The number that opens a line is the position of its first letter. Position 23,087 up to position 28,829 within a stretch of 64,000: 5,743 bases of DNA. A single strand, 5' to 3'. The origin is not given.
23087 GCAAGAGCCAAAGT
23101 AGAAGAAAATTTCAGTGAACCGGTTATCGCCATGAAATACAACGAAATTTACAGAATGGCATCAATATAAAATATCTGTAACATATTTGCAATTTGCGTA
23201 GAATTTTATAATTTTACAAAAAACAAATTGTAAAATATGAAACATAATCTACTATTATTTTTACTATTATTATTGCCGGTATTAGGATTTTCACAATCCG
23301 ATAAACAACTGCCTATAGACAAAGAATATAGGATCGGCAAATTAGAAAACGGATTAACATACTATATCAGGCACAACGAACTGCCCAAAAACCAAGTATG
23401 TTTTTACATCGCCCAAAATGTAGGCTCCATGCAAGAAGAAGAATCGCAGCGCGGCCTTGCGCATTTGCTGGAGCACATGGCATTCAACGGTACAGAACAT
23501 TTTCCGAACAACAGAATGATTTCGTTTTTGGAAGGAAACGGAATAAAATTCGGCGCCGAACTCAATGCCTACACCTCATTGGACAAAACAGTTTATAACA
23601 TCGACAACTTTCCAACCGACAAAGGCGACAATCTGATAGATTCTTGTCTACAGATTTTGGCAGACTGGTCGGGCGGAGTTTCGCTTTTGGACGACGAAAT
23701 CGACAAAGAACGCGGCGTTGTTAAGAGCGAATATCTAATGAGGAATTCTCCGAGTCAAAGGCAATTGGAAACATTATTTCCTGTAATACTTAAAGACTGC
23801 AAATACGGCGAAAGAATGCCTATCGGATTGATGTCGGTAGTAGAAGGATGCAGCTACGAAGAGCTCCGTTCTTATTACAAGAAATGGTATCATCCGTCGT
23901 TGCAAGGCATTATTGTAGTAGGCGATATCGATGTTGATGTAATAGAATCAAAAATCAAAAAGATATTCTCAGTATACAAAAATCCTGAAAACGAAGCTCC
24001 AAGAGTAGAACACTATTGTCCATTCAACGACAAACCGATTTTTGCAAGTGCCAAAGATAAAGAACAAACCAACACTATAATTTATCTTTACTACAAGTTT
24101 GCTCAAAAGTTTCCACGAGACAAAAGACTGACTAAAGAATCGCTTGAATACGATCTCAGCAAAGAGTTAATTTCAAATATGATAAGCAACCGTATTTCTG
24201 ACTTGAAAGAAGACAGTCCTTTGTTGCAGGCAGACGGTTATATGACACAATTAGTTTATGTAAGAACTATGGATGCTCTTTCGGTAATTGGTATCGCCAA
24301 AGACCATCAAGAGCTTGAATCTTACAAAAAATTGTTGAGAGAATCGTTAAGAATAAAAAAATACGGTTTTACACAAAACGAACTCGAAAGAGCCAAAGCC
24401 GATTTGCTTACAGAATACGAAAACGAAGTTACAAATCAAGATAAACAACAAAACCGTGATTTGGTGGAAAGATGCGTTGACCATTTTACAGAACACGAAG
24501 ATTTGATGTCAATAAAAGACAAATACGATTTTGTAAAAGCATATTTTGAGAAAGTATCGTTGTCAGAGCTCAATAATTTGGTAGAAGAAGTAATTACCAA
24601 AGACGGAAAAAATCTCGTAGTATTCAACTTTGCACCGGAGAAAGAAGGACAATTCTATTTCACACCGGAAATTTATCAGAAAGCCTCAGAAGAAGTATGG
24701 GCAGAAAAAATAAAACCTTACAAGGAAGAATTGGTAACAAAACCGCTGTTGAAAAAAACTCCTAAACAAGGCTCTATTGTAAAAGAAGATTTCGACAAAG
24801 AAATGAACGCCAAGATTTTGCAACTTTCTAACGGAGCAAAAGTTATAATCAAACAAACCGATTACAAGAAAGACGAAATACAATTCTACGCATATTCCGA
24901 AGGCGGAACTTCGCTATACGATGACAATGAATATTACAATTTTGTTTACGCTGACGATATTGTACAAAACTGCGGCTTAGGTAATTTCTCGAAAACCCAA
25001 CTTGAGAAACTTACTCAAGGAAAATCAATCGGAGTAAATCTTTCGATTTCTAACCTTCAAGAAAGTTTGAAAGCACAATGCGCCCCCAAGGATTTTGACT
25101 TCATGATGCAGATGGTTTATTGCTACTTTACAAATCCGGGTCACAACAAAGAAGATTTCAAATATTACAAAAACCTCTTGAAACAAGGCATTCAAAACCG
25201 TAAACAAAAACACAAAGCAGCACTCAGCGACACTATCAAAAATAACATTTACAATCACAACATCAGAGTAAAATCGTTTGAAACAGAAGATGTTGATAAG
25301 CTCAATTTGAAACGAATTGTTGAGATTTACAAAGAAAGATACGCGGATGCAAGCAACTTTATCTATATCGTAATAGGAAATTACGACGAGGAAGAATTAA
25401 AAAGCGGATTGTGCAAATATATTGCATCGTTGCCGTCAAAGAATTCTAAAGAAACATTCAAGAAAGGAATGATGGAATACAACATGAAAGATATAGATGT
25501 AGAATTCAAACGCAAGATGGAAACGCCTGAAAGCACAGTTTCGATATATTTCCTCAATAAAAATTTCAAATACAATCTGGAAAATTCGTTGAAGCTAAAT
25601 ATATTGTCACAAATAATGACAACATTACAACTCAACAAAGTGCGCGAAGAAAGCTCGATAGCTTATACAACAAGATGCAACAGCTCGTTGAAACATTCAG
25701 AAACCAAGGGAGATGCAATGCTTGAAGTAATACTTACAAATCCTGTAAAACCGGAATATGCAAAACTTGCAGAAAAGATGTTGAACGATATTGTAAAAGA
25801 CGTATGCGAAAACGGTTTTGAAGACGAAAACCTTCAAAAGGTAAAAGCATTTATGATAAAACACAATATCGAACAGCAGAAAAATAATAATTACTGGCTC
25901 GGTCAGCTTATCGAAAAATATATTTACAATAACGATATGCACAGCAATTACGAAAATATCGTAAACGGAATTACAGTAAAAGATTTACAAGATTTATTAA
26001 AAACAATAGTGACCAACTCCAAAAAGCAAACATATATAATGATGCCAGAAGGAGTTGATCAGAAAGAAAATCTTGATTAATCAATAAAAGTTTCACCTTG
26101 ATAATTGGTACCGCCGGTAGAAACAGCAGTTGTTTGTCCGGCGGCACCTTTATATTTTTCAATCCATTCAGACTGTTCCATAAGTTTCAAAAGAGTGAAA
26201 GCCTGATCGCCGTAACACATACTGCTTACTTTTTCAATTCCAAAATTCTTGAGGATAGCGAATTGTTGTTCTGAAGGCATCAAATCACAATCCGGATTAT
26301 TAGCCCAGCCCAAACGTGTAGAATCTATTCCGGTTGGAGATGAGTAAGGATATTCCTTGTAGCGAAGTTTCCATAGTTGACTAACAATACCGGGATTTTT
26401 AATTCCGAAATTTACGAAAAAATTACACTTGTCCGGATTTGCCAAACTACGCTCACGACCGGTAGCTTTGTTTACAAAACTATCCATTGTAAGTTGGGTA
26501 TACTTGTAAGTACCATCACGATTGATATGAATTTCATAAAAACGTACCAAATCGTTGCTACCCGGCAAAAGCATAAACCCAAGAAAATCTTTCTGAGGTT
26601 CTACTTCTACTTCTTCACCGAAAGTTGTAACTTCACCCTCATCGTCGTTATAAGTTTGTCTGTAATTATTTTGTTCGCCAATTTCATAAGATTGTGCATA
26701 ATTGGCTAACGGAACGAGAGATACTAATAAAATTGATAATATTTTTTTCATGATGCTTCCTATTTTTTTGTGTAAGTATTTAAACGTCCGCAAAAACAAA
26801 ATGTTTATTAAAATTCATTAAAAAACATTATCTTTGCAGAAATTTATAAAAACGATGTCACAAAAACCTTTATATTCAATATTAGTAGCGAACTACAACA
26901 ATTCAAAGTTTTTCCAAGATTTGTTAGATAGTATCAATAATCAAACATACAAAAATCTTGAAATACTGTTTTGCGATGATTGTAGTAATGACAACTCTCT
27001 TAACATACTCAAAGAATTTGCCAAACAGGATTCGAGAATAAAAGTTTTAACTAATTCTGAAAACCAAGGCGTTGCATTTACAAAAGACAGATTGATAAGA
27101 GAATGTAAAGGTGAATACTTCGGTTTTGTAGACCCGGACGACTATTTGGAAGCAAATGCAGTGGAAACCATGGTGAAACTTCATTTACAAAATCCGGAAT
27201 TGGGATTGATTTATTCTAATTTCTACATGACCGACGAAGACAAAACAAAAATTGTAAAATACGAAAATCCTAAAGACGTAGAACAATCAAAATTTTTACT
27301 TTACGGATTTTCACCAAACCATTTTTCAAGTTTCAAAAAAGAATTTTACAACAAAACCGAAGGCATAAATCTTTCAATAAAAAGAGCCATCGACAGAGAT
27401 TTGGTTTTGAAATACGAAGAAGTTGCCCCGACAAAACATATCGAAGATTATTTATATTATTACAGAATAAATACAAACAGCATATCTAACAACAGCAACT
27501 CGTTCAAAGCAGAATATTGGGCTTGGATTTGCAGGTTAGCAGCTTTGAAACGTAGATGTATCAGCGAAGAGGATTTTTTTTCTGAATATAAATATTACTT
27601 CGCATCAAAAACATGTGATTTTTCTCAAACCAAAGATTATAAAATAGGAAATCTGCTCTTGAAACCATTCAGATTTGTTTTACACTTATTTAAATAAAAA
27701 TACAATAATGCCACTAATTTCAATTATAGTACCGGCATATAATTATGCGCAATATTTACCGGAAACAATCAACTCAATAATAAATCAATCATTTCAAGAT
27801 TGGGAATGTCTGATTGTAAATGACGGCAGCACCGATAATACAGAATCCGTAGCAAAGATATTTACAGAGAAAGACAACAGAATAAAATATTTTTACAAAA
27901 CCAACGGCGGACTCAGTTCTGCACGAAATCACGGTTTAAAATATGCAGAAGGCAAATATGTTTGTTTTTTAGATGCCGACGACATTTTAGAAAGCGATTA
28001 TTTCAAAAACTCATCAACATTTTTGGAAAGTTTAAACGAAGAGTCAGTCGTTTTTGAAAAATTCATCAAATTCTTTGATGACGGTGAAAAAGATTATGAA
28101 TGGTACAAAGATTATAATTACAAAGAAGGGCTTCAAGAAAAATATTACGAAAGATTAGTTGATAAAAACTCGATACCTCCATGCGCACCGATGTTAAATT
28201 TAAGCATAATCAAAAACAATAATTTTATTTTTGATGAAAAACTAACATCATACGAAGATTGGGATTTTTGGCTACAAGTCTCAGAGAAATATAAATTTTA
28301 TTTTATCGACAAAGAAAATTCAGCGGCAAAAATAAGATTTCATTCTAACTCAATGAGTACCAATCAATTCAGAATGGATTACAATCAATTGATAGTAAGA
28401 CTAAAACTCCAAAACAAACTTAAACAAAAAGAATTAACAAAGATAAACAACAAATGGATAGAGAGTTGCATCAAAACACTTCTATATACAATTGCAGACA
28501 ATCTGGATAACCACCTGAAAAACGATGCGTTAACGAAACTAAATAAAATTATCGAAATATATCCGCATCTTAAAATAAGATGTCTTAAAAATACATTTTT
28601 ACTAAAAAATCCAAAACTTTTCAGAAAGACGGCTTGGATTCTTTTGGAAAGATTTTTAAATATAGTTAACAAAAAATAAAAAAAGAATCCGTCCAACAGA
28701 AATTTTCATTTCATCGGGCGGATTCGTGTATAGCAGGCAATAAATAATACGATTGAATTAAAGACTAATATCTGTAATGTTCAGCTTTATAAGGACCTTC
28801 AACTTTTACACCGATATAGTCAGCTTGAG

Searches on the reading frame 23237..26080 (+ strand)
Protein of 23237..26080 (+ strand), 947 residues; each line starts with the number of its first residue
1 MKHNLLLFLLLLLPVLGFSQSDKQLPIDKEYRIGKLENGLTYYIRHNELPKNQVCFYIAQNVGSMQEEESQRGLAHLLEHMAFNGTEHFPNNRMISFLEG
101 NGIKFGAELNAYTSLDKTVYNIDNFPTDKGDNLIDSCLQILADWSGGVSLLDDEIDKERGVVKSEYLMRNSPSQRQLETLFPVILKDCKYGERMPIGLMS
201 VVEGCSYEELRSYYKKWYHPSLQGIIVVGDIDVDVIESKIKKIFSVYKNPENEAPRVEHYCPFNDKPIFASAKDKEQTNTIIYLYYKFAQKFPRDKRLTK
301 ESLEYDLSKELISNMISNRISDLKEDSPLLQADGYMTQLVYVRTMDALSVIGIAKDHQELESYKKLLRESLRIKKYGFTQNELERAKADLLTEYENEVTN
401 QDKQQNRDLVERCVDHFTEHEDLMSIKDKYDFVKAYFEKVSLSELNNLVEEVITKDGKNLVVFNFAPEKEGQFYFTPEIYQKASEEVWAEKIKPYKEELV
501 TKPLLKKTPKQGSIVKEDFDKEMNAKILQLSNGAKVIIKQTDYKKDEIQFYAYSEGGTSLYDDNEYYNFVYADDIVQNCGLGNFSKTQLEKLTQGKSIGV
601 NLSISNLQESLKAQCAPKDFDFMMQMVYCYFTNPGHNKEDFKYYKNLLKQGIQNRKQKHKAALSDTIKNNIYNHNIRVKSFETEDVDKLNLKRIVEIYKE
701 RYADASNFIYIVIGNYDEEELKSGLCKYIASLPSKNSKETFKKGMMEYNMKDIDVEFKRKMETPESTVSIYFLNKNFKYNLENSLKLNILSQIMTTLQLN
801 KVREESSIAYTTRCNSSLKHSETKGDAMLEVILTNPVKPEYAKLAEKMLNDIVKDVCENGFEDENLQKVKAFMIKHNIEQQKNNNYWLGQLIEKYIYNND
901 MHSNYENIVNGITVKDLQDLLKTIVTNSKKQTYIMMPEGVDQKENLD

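Call 73: search_protein_families(library=pfam, proteins=[window:23237-26080:+], max_evalue=0.00001)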
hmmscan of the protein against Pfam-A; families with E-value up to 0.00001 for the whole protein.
window:23237-26080:+ (947 aa): 2 families
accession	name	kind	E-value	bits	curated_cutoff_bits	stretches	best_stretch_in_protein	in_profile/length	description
PF05193.26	Peptidase_M16_C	-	7.2e-32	111.1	23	2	206-388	3-179/181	Peptidase M16 inactive domain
PF00675.25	Peptidase_M16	-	3.3e-26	92.4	22.3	1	57-173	16-123/149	Insulinase (Peptidase family M16)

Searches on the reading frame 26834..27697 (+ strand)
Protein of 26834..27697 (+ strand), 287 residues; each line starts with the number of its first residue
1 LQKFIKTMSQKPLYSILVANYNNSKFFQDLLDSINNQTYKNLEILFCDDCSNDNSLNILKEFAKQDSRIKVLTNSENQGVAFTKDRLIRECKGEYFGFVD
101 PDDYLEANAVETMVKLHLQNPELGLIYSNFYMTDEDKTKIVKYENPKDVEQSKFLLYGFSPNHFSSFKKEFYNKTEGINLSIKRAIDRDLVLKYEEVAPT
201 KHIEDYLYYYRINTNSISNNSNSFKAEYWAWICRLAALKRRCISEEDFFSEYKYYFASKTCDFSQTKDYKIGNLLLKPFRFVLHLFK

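Call 60: search_protein_families(library=pfam, proteins=[window:26834-27697:+], max_evalue=0.00001)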
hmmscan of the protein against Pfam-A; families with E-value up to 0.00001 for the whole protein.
window:26834-27697:+ (287 aa): 3 families
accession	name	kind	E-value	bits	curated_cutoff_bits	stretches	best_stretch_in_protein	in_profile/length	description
PF00535.33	Glycos_transf_2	-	3.6e-29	102.3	23.3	1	15-171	1-163/168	Glycosyl transferase family 2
PF10111.15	Glyco_tranf_2_2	-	1.4e-09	38.2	27.3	1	18-145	6-139/276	Glycosyltransferase like family 2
PF13641.12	Glyco_tranf_2_3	-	1.9e-06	28.5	27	1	14-117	3-111/230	Glycosyltransferase like family 2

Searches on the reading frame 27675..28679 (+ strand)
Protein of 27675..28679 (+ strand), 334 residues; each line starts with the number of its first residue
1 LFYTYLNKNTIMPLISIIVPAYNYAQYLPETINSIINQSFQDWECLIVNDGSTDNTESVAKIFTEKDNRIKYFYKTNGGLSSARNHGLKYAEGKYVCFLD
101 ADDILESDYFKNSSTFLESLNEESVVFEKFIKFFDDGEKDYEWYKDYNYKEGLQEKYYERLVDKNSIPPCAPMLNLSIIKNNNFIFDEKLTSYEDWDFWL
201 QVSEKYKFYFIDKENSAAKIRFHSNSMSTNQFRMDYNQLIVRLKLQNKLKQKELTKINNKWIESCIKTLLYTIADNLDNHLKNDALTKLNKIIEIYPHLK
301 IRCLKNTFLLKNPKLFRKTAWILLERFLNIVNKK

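Call 60: search_protein_families(library=pfam, proteins=[window:27675-28679:+], max_evalue=0.00001)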
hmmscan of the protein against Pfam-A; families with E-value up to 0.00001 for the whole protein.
window:27675-28679:+ (334 aa): 3 families
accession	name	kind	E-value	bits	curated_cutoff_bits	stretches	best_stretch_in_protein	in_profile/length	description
PF00535.33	Glycos_transf_2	-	8.5e-36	123.9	23.3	1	16-152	1-141/168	Glycosyl transferase family 2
PF10111.15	Glyco_tranf_2_2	-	2.7e-16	60.3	27.3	1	17-228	2-223/276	Glycosyltransferase like family 2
PF13641.12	Glyco_tranf_2_3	-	6.1e-12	46.5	27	1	15-119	3-113/230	Glycosyltransferase like family 2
